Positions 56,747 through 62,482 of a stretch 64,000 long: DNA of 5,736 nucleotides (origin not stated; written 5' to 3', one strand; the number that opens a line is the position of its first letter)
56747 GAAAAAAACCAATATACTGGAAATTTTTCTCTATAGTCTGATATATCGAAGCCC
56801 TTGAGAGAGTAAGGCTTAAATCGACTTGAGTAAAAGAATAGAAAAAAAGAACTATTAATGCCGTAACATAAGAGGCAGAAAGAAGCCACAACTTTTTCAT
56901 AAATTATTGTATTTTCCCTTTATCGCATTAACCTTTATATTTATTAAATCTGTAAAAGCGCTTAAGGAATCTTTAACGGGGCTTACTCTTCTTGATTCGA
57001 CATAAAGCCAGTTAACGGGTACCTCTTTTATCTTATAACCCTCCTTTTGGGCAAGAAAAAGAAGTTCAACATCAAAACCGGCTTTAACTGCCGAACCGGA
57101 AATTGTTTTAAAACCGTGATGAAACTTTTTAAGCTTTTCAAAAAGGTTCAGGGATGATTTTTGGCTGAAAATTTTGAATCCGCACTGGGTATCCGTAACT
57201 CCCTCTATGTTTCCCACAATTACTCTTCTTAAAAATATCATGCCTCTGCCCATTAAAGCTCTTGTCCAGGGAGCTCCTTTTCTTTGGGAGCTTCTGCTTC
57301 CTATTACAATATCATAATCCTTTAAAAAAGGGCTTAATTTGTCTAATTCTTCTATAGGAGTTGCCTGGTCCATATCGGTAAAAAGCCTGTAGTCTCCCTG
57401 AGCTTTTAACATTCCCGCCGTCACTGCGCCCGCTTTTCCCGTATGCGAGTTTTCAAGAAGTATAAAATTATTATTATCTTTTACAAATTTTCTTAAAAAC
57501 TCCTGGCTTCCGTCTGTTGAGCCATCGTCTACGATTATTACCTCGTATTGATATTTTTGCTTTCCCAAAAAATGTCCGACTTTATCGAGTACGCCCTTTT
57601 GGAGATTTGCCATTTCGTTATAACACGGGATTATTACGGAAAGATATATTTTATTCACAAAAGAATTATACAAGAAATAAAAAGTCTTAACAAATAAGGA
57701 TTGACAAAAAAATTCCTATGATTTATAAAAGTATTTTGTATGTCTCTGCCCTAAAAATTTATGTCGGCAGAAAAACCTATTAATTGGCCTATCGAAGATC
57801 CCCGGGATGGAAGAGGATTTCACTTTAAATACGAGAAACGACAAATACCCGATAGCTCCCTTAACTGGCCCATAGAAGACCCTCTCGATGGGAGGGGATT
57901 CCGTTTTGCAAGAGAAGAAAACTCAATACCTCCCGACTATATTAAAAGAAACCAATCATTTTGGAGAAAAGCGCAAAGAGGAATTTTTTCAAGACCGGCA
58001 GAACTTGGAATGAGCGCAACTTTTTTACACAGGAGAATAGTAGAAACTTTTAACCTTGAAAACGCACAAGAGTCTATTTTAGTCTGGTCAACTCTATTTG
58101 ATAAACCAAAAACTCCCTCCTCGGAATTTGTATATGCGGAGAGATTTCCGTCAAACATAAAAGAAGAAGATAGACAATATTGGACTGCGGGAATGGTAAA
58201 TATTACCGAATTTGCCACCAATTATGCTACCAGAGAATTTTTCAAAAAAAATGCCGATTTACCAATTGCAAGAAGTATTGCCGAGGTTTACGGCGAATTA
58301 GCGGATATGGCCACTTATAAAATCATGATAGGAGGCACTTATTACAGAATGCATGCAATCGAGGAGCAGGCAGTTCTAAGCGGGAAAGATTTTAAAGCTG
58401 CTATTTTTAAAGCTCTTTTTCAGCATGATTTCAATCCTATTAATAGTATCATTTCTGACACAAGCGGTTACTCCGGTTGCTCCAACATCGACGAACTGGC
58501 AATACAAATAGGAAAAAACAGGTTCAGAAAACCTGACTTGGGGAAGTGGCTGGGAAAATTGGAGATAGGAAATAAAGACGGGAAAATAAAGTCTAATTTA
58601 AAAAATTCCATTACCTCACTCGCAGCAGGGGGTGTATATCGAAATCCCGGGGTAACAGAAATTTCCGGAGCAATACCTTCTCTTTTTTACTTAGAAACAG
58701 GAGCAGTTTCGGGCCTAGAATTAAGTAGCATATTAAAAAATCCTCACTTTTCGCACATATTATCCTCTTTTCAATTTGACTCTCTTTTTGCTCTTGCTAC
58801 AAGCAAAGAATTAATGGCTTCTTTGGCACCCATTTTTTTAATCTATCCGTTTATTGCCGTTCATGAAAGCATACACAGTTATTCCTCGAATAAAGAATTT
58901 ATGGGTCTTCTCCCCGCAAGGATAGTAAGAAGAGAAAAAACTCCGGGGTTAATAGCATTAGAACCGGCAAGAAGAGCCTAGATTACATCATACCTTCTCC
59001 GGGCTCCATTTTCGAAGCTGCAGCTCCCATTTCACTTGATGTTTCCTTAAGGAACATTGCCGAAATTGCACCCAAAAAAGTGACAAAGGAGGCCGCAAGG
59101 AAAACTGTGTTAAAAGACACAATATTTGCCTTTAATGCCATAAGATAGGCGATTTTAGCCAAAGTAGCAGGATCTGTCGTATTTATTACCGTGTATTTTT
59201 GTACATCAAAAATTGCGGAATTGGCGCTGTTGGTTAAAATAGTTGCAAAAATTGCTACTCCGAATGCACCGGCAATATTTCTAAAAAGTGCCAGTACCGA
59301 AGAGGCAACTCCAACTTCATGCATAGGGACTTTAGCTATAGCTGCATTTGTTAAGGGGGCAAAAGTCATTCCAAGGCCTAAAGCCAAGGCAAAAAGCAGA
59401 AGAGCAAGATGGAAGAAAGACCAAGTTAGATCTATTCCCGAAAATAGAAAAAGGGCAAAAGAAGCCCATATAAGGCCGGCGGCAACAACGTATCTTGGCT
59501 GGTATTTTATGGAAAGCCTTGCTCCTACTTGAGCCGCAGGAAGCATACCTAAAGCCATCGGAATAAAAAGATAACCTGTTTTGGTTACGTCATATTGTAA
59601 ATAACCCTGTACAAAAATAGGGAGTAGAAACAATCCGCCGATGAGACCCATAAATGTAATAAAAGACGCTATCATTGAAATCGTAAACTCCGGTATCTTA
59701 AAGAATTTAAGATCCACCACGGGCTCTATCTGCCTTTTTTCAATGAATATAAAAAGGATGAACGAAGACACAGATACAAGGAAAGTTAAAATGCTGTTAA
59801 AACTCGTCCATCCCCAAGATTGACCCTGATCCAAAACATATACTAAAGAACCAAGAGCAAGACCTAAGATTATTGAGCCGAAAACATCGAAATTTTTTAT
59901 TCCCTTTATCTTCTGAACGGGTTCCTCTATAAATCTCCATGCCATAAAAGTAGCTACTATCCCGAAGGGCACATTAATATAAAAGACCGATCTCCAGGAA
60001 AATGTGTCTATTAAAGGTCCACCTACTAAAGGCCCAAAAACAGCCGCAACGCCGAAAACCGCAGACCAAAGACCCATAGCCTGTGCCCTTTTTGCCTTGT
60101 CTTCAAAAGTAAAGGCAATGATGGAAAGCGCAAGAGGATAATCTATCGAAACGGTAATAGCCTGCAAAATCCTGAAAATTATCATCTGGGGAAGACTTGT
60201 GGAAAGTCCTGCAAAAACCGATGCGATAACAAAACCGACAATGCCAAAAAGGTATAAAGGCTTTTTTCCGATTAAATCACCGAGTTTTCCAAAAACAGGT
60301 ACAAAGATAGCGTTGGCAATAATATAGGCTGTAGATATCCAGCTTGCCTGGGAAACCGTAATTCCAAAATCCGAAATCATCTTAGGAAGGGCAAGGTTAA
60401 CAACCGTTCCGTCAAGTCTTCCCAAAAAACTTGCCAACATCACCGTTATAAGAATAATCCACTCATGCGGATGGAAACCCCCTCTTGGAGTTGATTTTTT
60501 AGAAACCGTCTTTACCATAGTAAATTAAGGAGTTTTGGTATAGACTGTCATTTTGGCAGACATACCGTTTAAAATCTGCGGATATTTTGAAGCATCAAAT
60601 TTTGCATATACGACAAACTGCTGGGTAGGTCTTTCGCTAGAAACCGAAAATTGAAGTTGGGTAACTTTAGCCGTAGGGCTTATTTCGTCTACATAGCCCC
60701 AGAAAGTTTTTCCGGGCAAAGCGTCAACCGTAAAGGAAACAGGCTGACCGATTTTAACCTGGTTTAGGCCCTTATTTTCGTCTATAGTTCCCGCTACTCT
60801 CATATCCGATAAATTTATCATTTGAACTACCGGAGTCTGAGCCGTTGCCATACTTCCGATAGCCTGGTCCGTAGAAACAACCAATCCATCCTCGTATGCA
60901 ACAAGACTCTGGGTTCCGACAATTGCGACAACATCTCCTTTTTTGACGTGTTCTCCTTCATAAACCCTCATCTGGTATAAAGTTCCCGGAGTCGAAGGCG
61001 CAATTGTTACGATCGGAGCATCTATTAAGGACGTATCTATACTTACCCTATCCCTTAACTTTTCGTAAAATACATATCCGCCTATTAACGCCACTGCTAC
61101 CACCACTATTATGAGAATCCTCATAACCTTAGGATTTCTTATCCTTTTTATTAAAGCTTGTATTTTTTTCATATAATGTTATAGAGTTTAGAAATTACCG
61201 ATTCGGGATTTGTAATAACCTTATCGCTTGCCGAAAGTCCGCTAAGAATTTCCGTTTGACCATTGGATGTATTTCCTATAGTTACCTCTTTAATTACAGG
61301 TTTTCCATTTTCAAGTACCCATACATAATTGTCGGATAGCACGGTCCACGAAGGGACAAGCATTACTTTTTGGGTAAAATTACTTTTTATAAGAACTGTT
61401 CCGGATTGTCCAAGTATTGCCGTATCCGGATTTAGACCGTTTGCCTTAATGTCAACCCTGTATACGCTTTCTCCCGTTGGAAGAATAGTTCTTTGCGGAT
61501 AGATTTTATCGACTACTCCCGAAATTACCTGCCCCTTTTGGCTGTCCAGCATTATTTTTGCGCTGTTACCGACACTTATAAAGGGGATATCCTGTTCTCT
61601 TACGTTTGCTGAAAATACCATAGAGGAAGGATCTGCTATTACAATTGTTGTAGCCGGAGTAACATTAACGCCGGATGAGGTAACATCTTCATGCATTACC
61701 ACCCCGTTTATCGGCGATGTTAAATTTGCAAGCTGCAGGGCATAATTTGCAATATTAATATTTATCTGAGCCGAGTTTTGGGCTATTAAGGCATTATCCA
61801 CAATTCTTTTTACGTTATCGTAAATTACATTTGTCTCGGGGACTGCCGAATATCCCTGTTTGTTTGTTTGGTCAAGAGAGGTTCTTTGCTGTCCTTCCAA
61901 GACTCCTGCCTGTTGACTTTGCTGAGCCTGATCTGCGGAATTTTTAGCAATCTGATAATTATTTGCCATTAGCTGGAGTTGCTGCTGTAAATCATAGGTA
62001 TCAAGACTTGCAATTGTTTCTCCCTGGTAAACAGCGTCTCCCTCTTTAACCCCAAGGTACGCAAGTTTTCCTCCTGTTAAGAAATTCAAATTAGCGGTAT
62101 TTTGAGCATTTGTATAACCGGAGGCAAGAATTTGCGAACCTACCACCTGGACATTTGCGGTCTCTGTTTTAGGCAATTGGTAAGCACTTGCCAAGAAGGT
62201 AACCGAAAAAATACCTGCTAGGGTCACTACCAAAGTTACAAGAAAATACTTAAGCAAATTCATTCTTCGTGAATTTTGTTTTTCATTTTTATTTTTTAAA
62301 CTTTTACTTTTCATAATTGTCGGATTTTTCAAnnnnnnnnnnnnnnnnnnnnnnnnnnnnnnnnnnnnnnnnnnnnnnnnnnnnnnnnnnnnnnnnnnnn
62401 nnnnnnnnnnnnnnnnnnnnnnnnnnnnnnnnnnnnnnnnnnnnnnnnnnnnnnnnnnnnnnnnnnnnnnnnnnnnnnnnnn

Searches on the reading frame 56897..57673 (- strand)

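Call 22: search_protein_families(library=pfam, proteins=[window:56897-57673:-], max_evalue=0.01)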
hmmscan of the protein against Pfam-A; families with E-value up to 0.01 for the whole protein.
window:56897-57673:- (258 aa): 3 families
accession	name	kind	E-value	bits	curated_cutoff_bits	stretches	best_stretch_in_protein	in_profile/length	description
PF00535.33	Glycos_transf_2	-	2.1e-24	86.8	23.3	1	12-141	1-129/168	Glycosyl transferase family 2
PF10111.15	Glyco_tranf_2_2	-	2.4e-07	31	27.3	1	12-113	1-102/276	Glycosyltransferase like family 2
PF13641.12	Glyco_tranf_2_3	-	0.0014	19.2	27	1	11-219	3-205/230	Glycosyltransferase like family 2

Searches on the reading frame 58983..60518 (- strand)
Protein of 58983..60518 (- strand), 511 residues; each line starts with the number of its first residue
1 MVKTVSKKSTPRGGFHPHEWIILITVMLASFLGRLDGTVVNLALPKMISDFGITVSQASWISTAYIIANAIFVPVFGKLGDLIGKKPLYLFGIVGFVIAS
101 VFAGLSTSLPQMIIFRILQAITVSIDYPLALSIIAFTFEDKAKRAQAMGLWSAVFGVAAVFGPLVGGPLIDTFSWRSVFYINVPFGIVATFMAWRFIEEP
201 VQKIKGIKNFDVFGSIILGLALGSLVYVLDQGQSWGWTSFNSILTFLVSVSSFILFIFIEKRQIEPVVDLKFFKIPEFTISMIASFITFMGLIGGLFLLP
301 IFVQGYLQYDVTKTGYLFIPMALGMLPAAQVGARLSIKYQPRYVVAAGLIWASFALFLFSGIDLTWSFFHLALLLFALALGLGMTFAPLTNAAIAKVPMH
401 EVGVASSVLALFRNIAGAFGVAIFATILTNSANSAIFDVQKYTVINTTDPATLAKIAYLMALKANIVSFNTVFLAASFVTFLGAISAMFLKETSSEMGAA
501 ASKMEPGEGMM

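Call 22: search_protein_families(library=pfam, proteins=[window:58983-60518:-], max_evalue=0.01)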
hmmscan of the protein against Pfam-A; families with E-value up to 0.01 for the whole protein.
window:58983-60518:- (511 aa): 2 families
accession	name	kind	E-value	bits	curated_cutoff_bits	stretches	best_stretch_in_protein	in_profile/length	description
PF07690.21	MFS_1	-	5.5e-55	187.1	33.4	1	26-420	1-346/347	Major Facilitator Superfamily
PF00083.30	Sugar_tr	-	4.1e-07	29.7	22.3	1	54-130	44-123/452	Sugar (and other) transporter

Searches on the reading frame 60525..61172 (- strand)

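Call 73: search_protein_families(library=pfam, proteins=[window:60525-61172:-], max_evalue=0.01)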
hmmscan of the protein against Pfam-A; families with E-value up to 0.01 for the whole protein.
window:60525-61172:- (215 aa): 4 families
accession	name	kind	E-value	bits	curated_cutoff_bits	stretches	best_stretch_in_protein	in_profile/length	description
PF16576.10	HlyD_D23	-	1e-11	45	30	1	89-168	110-188/214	Barrel-sandwich domain of CusB or HlyD membrane-fusion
PF13437.12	HlyD_3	-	5.9e-09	37.1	22.2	1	90-195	2-96/106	HlyD family secretion protein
PF13533.13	Biotin_lipoyl_2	-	1.7e-05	25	29.8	1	55-81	1-27/32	Biotin-lipoyl like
PF00364.28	Biotin_lipoyl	-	0.0072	16.6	22.1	0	60-115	6-70/73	Biotin-requiring enzyme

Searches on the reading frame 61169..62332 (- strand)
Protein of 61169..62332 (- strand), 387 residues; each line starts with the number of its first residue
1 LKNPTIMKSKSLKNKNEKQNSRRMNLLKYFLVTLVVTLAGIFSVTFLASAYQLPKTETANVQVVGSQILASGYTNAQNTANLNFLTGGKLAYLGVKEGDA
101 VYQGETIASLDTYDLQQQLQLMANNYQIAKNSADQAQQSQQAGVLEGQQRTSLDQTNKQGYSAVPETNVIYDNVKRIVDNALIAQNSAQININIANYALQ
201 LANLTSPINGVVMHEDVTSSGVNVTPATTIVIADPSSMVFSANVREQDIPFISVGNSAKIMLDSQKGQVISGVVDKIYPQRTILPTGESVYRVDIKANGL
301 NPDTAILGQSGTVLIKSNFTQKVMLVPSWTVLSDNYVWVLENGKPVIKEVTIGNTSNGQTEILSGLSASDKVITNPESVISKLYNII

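Call 73: search_protein_families(library=pfam, proteins=[window:61169-62332:-], max_evalue=0.01)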
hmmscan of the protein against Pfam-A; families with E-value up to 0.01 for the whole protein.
window:61169-62332:- (387 aa): 2 families
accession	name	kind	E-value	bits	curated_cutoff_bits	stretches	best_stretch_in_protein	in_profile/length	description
PF16576.10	HlyD_D23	-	5e-12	46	30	1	75-280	15-187/214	Barrel-sandwich domain of CusB or HlyD membrane-fusion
PF13437.12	HlyD_3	-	2.1e-09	38.5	22.2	1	204-298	2-96/106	HlyD family secretion protein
